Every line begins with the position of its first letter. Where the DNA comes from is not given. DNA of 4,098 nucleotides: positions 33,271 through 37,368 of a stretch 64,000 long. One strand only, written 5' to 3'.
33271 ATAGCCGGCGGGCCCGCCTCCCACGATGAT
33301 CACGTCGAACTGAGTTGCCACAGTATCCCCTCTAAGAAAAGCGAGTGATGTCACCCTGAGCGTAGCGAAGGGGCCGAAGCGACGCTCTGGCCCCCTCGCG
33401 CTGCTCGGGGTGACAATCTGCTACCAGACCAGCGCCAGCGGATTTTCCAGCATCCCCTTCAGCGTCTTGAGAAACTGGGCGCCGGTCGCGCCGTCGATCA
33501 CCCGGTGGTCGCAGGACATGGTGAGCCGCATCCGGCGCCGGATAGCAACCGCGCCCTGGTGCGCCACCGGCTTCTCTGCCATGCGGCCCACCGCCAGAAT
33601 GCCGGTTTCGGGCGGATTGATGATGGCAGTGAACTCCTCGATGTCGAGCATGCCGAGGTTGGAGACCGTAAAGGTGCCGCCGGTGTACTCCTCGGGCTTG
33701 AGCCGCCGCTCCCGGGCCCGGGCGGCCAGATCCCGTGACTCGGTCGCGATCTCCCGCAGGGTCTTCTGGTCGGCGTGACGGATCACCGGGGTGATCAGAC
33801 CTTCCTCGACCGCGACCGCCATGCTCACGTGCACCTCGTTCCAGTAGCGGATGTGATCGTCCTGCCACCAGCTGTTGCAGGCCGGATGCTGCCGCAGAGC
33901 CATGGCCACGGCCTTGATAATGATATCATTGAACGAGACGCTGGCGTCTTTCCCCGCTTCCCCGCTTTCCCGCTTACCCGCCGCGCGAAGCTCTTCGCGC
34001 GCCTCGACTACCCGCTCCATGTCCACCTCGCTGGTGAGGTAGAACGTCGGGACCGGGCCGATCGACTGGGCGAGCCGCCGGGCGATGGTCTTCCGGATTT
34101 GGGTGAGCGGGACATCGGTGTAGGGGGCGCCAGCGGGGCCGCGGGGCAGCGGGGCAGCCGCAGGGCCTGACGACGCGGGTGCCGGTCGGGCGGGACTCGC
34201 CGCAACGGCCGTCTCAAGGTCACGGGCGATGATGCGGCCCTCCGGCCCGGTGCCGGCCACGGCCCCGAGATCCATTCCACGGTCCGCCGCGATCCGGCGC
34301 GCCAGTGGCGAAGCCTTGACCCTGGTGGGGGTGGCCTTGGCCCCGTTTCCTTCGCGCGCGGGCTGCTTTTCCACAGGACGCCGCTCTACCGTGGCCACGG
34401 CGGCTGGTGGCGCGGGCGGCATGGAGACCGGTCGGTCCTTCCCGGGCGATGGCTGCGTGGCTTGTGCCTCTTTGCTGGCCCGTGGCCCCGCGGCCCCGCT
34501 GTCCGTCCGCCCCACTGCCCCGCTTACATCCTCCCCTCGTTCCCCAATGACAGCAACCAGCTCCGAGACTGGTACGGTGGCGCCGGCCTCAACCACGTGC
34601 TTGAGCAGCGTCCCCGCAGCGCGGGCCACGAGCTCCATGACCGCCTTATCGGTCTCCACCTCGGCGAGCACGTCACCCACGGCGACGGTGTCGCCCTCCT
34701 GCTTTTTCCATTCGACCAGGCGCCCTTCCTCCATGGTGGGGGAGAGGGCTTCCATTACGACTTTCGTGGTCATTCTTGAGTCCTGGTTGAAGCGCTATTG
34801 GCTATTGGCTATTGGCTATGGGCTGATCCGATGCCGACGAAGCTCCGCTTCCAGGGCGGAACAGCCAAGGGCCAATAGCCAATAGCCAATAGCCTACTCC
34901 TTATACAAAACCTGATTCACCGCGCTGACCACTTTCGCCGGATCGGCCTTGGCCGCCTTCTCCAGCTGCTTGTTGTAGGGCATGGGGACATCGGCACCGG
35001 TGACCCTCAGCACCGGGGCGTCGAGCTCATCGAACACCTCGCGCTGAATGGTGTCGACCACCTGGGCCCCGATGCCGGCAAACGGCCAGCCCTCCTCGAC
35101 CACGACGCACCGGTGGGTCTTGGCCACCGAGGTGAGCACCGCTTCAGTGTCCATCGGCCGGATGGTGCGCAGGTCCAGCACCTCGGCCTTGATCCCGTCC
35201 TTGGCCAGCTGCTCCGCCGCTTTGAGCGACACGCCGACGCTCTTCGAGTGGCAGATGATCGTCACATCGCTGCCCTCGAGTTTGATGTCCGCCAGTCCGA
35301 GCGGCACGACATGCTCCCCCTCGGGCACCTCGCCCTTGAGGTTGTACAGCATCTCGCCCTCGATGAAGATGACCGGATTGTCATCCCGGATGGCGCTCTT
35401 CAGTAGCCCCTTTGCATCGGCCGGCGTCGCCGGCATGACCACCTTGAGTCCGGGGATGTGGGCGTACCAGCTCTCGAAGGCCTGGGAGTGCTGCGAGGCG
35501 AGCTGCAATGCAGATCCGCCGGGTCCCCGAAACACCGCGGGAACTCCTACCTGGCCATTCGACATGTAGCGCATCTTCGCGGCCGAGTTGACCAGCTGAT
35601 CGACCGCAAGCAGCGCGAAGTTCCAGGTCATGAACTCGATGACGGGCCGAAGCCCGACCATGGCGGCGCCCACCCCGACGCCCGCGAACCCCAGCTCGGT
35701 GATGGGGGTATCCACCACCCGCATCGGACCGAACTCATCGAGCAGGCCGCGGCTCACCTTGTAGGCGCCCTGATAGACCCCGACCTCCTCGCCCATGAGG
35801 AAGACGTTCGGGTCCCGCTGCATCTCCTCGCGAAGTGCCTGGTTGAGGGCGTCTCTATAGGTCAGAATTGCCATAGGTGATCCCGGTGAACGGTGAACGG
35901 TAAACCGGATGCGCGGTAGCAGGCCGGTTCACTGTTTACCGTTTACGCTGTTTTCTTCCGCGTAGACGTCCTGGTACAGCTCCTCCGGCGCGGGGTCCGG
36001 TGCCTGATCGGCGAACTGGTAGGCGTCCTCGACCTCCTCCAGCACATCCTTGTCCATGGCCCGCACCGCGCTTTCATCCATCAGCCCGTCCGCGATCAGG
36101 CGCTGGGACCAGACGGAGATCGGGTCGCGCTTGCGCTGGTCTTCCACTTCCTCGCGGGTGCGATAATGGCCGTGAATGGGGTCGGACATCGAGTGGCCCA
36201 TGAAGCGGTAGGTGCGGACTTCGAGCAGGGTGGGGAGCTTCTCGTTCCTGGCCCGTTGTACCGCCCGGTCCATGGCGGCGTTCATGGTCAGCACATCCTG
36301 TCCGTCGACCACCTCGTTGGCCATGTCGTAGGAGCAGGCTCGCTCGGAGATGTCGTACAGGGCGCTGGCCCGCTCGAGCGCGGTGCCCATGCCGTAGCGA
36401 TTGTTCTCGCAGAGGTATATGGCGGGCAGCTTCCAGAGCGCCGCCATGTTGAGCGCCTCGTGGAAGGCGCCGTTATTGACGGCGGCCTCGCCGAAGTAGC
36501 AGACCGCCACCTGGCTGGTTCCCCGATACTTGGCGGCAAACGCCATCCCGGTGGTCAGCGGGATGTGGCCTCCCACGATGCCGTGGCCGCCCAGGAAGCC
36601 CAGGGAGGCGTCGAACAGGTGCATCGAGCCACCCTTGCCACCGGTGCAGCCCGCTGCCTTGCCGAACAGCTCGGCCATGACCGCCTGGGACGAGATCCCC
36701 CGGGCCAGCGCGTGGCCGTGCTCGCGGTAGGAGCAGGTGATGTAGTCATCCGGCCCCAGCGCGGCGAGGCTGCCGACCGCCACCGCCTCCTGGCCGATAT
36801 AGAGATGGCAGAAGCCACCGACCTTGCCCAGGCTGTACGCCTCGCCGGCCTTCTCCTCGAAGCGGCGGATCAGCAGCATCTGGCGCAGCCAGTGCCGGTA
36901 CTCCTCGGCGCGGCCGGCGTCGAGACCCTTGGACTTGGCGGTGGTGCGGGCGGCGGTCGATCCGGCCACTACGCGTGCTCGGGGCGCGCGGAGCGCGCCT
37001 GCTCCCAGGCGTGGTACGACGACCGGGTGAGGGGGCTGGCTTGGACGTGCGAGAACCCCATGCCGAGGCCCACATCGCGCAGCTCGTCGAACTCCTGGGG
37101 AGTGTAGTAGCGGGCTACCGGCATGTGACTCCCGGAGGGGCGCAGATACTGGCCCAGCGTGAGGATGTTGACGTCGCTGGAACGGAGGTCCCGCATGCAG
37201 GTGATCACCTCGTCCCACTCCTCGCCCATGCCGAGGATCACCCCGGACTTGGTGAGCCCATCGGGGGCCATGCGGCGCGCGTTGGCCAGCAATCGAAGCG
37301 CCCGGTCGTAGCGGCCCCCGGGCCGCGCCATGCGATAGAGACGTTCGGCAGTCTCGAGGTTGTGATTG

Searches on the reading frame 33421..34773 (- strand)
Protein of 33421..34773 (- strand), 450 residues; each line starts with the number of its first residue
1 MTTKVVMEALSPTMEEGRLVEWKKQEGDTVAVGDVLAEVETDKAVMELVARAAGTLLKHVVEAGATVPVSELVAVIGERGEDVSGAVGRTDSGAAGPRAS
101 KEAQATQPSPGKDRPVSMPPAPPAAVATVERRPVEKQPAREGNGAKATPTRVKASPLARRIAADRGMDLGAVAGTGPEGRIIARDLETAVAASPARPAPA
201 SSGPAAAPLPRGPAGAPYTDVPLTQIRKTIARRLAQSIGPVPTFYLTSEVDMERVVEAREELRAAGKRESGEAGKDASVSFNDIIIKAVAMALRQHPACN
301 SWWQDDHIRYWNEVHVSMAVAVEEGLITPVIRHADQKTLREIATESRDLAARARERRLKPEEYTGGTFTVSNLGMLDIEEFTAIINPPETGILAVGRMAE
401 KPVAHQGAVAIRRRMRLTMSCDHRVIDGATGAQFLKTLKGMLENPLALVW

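Call 16: search_protein_families(library=pfam, proteins=[window:33421-34773:-])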
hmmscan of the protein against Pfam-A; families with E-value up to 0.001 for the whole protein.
window:33421-34773:- (450 aa): 3 families
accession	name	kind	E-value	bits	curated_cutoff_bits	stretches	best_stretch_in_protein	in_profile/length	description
PF00198.28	2-oxoacid_dh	-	1.8e-85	286.5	23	1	217-448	3-230/232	2-oxoacid dehydrogenases acyltransferase (catalytic domain)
PF00364.28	Biotin_lipoyl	-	1.5e-15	57.2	22.1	1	7-76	5-73/73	Biotin-requiring enzyme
PF02817.22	E3_binding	-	6.6e-13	49.1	23.7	1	152-187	1-36/36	e3 binding domain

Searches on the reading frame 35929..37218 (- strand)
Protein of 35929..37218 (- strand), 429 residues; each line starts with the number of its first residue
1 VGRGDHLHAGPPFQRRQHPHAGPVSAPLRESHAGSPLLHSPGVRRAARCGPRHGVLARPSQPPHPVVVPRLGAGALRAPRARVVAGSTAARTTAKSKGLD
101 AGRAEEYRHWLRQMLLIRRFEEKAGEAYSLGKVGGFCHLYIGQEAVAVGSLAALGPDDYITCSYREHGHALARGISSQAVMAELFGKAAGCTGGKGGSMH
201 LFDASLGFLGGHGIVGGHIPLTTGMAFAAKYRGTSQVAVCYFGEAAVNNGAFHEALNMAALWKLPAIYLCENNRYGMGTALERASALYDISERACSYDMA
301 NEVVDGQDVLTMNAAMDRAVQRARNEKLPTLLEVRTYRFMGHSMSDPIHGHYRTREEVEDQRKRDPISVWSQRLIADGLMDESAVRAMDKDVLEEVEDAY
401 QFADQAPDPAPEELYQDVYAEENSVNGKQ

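Call 16: search_protein_families(library=pfam, proteins=[window:35929-37218:-])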
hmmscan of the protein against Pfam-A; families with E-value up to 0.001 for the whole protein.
window:35929-37218:- (429 aa): 3 families
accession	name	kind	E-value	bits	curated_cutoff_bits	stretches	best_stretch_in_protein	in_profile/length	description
PF00676.26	E1_dh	-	1.8e-89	300.1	22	1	113-412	2-300/300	Dehydrogenase E1 component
PF13292.11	DXP_synthase_N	-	5.5e-05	23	21.2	1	217-352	115-250/274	1-deoxy-D-xylulose-5-phosphate synthase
PF00456.26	Transketolase_N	-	0.00015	21.3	22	1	238-364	147-274/334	Transketolase, thiamine diphosphate binding domain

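Call 38: find_homologous_proteins(query=window:35929-37020:-, max_evalue=1e-30)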
Query window:35929-37020:- (363 aa): 7998 proteins with E <= 1e-30 among 8000 candidates; the best 120 are listed.
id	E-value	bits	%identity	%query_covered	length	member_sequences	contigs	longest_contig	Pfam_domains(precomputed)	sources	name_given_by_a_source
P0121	2.9e-220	749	95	95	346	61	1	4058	PF00676.26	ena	-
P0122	1.1e-218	743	97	93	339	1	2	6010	PF00676.26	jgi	jgi:pyruvate dehydrogenase E1 component alpha subunit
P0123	4.6e-216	735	96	93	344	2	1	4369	PF00676.26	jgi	jgi:pyruvate dehydrogenase E1 component alpha subunit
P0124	8.7e-216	734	96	93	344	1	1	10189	PF00676.26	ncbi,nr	ncbi:MAG: pyruvate dehydrogenase component alpha subunit [Gemmatimonadales bacterium]|nr:pyruvate de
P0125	3.3e-212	722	93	94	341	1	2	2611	PF00676.26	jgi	jgi:pyruvate dehydrogenase E1 component alpha subunit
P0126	2.0e-210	716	92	94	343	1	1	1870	PF00676.26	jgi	jgi:pyruvate dehydrogenase E1 component alpha subunit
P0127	3.1e-210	716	93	93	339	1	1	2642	PF00676.26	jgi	jgi:pyruvate dehydrogenase E1 component alpha subunit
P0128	3.4e-210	716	93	93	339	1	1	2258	PF00676.26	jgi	jgi:pyruvate dehydrogenase E1 component alpha subunit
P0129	9.3e-210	714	92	93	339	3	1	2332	PF00676.26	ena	-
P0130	1.9e-209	713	92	94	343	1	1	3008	PF00676.26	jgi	jgi:pyruvate dehydrogenase E1 component alpha subunit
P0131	9.4e-208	707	91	94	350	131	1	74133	PF13292.12,PF00676.26,PF00456.27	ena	-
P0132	1.2e-207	707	91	94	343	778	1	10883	PF00676.26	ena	-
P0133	1.3e-207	707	92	93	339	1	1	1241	PF13292.12,PF00676.26,PF00456.27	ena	-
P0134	1.5e-207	707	91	95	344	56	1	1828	PF00676.26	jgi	jgi:pyruvate dehydrogenase E1 component alpha subunit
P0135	2.0e-207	706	88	97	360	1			PF13292.12,PF00676.26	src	-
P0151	1.5e-205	700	89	95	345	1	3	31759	PF13292.12,PF00676.26,PF00456.27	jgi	jgi:pyruvate dehydrogenase E1 component alpha subunit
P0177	9.6e-204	694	89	93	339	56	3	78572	PF13292.12,PF00676.26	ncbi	-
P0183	1.8e-203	693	89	93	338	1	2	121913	PF02775.27,PF13292.12,PF00676.26,PF00456.27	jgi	jgi:pyruvate dehydrogenase E1 component alpha subunit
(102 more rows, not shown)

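Call 67: find_encoding_contigs(protein=P0177, flank=2500, max_places=1)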
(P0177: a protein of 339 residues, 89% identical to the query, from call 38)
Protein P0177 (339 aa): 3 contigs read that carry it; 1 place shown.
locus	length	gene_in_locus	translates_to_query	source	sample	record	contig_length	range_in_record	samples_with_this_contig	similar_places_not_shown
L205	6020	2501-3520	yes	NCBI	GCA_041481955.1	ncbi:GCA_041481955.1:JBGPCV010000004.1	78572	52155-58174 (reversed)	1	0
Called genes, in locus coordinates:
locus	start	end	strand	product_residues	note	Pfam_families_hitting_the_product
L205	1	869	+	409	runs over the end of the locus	-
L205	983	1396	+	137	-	-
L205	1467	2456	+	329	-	PF16881:LIAS_N, PF04055:Radical_SAM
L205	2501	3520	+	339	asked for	PF00676:E1_dh, PF13292:DXP_synthase_N (weak)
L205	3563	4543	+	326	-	PF02779:Transket_pyr, PF02780:Transketolase_C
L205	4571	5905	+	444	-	PF00364:Biotin_lipoyl, PF25997:BSH_YhbJ (weak), PF02817:E3_binding, PF00198:2-oxoacid_dh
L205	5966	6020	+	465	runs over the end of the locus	PF00890:FAD_binding_2 (weak), PF01134:GIDA, PF01494:FAD_binding_3 (faint), PF07992:Pyr_redox_2, PF12831:FAD_oxidored, PF13738:Pyr_redox_3, PF00070:Pyr_redox, PF02852:Pyr_redox_dim, +2 more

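Call 68: find_encoding_contigs(protein=P0183, flank=2500, max_places=1)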
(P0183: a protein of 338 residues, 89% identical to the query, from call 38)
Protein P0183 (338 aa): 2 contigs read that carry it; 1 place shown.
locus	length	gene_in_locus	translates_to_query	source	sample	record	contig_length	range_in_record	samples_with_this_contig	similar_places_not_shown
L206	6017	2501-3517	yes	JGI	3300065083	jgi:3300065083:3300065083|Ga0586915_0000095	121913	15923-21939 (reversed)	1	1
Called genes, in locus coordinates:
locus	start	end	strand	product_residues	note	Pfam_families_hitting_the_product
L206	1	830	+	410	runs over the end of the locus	-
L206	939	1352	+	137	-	-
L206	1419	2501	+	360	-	PF16881:LIAS_N, PF04055:Radical_SAM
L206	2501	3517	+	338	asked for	PF00676:E1_dh, PF02775:TPP_enzyme_C (weak), PF13292:DXP_synthase_N (weak), PF00456:Transketolase_N (weak)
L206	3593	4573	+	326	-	PF02779:Transket_pyr, PF02780:Transketolase_C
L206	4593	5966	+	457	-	PF00364:Biotin_lipoyl, PF25997:BSH_YhbJ (weak), PF02817:E3_binding, PF00198:2-oxoacid_dh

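Call 69: find_encoding_contigs(protein=P0151, flank=2500, max_places=1)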
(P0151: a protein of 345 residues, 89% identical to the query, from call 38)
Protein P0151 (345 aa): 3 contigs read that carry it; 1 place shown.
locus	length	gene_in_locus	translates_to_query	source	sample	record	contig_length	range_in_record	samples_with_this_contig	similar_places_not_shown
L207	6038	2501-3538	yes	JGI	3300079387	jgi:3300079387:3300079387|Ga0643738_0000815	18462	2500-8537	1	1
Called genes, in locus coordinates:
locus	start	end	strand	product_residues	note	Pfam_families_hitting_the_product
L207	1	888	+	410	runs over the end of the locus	-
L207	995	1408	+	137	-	-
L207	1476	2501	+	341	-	PF16881:LIAS_N, PF04055:Radical_SAM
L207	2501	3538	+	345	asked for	PF00676:E1_dh, PF13292:DXP_synthase_N (weak), PF00456:Transketolase_N (weak)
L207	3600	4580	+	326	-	PF02779:Transket_pyr, PF02780:Transketolase_C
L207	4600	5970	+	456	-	PF00364:Biotin_lipoyl, PF25997:BSH_YhbJ (weak), PF02817:E3_binding, PF00198:2-oxoacid_dh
